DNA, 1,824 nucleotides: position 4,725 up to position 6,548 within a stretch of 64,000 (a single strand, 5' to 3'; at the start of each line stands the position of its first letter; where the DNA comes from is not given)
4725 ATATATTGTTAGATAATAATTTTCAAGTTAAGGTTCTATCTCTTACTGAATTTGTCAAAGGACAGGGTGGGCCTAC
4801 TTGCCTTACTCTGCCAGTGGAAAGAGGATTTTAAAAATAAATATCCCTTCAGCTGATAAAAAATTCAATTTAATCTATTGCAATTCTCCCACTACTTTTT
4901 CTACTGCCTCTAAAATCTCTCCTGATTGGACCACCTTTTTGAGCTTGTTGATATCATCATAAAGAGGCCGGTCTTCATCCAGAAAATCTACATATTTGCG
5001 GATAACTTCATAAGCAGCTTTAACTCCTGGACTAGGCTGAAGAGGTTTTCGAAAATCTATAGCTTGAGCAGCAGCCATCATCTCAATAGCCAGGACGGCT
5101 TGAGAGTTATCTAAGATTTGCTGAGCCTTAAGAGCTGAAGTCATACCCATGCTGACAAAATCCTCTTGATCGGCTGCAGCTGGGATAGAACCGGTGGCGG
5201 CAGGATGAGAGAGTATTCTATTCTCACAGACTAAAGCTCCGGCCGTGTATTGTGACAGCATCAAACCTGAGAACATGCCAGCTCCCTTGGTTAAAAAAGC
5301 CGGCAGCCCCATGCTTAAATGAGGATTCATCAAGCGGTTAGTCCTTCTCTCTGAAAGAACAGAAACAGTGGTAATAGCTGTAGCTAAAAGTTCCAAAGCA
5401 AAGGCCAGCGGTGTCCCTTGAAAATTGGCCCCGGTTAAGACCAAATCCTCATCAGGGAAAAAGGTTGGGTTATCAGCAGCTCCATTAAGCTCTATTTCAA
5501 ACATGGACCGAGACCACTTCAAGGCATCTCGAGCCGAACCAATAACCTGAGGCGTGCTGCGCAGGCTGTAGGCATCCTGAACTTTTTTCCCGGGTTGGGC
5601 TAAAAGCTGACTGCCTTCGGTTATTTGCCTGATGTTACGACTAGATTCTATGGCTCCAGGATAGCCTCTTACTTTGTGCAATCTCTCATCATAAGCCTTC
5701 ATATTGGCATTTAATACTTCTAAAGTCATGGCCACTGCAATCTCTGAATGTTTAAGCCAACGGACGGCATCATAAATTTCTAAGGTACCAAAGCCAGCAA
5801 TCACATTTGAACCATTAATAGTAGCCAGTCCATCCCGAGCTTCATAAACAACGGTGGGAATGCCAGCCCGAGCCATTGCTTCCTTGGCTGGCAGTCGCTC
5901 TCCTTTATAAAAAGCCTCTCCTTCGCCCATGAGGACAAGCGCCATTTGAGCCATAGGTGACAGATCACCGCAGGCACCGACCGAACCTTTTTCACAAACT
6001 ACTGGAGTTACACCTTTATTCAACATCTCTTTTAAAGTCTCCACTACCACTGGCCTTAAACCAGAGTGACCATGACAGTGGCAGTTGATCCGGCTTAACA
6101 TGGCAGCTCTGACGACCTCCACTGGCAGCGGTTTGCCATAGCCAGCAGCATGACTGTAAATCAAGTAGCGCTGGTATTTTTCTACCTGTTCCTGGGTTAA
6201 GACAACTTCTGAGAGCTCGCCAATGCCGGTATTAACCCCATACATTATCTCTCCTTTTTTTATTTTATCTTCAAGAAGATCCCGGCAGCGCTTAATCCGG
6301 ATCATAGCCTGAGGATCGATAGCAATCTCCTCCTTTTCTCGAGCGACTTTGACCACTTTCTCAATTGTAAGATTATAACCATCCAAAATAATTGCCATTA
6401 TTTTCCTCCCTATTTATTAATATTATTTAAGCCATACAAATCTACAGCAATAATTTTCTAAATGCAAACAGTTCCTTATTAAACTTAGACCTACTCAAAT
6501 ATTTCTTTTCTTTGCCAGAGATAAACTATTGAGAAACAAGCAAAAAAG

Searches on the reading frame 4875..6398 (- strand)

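Call 83: search_protein_families(library=pfam, proteins=[window:4875-6398:-], max_evalue=0.000001)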
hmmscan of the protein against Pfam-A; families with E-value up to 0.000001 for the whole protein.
window:4875-6398:- (507 aa): 1 family
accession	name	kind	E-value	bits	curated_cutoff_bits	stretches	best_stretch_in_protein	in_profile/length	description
PF00221.24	Lyase_aromatic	-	8.1e-174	579.1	27.3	1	10-468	1-466/466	Aromatic amino acid lyase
